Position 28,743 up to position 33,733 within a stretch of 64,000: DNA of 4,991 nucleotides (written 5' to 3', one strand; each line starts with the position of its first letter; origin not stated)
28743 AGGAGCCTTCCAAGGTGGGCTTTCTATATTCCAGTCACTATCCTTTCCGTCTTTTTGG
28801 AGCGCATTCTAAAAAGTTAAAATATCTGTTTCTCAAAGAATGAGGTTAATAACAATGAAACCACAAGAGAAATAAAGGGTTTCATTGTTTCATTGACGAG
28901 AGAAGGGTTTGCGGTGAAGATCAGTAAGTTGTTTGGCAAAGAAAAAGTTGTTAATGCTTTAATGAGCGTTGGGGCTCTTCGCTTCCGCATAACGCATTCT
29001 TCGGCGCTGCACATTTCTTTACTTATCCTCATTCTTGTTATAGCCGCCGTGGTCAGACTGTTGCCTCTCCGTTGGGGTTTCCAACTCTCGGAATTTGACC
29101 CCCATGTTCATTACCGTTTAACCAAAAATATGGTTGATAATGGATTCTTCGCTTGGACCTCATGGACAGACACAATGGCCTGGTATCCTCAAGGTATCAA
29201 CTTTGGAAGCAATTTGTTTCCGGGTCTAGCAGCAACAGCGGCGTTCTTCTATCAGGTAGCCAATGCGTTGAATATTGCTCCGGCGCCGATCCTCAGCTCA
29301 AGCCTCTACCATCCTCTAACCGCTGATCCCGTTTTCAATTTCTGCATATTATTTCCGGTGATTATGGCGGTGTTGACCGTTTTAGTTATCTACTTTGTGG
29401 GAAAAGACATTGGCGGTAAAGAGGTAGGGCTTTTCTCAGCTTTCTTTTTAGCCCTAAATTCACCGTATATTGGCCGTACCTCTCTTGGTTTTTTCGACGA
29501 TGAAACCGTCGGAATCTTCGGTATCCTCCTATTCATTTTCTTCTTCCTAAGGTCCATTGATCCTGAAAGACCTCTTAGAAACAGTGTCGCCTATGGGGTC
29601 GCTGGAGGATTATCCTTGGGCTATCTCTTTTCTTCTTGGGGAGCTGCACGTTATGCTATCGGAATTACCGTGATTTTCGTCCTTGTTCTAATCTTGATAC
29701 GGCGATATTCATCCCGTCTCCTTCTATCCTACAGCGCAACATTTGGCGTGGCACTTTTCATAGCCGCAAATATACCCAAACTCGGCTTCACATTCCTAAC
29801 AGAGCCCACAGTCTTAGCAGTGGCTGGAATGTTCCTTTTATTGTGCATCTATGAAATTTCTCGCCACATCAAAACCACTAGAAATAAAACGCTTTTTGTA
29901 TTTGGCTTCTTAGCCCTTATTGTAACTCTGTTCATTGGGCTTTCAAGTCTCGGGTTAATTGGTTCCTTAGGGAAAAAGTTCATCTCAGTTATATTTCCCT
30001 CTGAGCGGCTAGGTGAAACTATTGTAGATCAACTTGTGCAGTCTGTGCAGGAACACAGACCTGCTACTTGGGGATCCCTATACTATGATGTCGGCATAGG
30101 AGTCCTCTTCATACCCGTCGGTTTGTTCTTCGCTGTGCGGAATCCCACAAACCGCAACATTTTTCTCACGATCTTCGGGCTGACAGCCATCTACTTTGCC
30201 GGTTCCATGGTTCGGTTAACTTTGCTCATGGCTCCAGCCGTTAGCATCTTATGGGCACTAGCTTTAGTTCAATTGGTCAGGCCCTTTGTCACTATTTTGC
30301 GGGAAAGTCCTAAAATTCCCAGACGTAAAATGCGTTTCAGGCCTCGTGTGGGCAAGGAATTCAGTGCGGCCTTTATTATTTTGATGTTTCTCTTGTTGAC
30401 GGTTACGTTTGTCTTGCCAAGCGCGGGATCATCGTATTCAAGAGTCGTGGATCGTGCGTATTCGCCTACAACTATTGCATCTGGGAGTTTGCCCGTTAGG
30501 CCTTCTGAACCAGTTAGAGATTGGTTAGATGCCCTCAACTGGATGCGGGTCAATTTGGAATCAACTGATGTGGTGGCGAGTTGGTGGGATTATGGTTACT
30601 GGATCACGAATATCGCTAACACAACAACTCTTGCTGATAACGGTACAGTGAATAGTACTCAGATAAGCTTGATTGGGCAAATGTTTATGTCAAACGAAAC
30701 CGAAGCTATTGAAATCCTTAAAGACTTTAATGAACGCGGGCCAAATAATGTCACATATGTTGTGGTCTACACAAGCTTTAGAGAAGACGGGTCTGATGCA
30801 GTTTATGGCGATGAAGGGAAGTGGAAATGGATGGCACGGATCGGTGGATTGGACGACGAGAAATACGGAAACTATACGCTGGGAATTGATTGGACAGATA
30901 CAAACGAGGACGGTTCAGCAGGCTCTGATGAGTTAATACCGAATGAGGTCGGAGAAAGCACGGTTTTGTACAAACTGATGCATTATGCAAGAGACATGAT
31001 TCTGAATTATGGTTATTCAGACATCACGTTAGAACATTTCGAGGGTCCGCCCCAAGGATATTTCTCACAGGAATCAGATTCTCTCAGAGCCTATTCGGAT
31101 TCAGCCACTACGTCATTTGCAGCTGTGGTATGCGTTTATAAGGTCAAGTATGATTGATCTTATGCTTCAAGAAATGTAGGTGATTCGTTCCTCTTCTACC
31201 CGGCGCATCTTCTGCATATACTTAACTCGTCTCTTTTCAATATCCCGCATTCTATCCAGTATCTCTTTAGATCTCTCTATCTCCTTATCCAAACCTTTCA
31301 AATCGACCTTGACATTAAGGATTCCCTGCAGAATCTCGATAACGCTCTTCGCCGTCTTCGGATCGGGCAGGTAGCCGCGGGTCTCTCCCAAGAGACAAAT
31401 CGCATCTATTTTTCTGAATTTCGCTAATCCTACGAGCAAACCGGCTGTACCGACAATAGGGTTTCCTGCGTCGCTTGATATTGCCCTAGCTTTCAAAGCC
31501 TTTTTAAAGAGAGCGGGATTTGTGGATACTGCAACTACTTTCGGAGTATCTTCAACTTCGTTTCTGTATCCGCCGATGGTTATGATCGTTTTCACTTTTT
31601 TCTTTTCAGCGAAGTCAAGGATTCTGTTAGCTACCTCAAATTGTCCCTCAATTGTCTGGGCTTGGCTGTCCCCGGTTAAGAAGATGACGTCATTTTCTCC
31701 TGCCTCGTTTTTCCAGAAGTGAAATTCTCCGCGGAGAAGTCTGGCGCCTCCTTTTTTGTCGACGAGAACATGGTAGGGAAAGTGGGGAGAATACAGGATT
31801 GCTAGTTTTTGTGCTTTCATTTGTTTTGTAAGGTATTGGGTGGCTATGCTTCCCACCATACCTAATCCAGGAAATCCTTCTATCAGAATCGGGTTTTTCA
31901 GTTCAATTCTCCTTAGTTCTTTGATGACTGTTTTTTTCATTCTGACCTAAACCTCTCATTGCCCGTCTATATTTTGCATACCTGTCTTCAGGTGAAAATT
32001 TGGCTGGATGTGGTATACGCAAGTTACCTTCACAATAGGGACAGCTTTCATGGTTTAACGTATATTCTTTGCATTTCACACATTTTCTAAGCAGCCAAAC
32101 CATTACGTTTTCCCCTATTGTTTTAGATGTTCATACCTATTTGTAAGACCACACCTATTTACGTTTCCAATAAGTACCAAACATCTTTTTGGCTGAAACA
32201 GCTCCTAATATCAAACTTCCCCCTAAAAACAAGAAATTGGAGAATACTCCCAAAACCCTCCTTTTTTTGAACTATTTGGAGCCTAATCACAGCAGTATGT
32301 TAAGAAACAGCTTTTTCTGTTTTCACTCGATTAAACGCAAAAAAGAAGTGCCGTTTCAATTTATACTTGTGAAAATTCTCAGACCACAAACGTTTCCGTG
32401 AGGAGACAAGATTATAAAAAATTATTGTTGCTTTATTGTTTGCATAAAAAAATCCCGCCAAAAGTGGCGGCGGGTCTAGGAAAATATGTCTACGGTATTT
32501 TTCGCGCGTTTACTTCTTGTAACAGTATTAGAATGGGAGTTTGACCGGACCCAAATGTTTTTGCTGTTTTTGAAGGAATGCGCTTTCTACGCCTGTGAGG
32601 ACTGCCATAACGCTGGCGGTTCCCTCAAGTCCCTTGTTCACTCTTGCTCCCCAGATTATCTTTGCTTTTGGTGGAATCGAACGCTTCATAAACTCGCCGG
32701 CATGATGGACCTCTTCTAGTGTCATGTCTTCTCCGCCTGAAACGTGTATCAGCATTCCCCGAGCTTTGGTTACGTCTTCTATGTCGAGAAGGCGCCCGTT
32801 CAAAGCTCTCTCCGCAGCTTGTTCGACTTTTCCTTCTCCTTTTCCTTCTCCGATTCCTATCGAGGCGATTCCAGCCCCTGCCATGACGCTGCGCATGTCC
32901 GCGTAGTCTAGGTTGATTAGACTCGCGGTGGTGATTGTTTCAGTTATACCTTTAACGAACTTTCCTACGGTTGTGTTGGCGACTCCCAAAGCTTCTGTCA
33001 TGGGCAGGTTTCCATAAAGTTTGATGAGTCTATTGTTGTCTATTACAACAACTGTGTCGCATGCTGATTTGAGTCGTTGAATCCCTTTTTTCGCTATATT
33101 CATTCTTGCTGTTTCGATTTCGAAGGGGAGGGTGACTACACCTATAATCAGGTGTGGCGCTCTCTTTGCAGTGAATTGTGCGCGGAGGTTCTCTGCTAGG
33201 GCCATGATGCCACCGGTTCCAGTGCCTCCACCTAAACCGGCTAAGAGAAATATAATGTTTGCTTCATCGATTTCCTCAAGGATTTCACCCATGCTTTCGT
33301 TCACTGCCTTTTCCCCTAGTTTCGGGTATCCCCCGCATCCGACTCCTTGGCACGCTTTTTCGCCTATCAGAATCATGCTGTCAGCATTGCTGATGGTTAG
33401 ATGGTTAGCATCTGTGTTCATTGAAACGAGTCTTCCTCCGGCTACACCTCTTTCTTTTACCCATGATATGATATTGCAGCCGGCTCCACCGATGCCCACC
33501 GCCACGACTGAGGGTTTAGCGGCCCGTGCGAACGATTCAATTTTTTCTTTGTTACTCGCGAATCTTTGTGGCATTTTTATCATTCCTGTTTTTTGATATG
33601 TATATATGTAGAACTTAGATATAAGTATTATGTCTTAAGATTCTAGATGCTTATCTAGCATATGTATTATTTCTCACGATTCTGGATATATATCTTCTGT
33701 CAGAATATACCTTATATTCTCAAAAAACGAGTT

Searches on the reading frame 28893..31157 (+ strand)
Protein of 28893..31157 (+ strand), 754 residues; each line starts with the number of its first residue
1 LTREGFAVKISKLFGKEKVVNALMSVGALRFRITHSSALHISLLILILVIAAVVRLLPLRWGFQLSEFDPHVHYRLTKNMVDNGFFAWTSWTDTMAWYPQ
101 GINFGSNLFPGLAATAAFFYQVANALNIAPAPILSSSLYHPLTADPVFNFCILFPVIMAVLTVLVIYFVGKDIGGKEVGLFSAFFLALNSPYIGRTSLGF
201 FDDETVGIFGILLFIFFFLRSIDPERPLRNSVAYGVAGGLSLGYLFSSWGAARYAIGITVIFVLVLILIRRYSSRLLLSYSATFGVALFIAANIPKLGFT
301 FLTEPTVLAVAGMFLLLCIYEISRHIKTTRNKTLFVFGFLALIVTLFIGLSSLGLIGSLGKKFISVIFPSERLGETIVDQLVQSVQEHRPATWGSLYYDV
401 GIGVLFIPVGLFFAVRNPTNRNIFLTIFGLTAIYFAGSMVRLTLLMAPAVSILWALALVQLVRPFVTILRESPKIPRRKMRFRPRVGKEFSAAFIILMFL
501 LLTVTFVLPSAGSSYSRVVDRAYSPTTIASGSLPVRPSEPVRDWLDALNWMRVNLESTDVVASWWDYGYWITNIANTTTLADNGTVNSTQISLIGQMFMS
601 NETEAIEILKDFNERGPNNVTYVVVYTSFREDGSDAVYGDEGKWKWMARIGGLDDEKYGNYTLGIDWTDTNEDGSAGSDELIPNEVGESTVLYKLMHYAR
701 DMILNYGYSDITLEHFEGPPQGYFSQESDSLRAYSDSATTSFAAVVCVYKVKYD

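Call 36: search_protein_families(library=pfam, proteins=[window:28893-31157:+], max_evalue=0.01)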
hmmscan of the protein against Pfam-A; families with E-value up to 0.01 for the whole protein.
window:28893-31157:+ (754 aa): 4 families
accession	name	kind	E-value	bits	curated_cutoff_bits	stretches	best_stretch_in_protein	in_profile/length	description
PF02516.20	STT3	-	1.8e-42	146.8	24.5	1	61-453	25-404/405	Oligosaccharyl transferase STT3, N-terminal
PF21436.2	STT3-PglB_core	-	5.5e-08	33.8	23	1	558-608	2-52/131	STT3/PglB/AglB core domain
PF13231.12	PMT_2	-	1.8e-06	28.7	26.1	1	152-290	25-151/160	Dolichyl-phosphate-mannose-protein mannosyltransferase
PF22627.1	AglB_core-like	-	0.0052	17.6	27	1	555-615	41-102/111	AglB core domain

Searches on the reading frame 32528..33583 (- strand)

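Call 36: search_protein_families(library=pfam, proteins=[window:32528-33583:-], max_evalue=0.01)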
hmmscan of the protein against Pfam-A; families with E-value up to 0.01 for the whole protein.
window:32528-33583:- (351 aa): 3 families
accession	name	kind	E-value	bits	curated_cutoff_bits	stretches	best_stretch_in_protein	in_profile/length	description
PF00091.31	Tubulin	-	2.3e-35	123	33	1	26-190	2-189/190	Tubulin/FtsZ family, GTPase domain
PF12327.13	FtsZ_C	-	2.1e-25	89.3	27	1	238-333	1-95/95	FtsZ family, C-terminal domain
PF13809.12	Tubulin_2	-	7.2e-06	25.9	27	1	106-153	159-206/356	Tubulin like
